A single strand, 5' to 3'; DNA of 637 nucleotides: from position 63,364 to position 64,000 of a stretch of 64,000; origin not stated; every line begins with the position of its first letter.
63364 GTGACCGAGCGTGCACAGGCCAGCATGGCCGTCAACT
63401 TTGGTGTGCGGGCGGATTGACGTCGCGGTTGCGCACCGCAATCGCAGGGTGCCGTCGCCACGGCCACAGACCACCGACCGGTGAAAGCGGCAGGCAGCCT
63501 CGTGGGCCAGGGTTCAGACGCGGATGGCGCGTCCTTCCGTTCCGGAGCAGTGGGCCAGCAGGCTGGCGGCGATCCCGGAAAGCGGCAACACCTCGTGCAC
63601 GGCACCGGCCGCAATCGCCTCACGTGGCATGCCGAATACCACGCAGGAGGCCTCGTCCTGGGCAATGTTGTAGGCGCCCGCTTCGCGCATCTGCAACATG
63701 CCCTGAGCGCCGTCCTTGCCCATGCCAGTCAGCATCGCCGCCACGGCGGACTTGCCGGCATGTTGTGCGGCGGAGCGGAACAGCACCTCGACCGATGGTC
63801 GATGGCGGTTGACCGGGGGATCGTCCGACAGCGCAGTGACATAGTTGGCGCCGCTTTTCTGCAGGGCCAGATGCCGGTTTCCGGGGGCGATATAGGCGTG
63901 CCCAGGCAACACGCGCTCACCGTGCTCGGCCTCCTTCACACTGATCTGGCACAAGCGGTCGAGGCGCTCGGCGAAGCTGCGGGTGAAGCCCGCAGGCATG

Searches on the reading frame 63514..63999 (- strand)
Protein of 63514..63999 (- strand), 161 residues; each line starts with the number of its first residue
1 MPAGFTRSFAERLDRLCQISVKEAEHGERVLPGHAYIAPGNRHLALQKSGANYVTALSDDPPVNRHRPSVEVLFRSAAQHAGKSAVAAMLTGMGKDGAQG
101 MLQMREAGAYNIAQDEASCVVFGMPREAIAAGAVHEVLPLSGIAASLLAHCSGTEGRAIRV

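Call 3: search_protein_families(library=pfam, proteins=[window:63514-63999:-], max_evalue=0.01)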
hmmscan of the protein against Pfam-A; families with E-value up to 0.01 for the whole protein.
window:63514-63999:- (161 aa): 1 family
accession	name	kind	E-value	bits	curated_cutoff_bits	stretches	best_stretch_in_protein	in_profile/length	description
PF01339.22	CheB_methylest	-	5e-54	183.1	24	1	1-147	34-174/174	CheB methylesterase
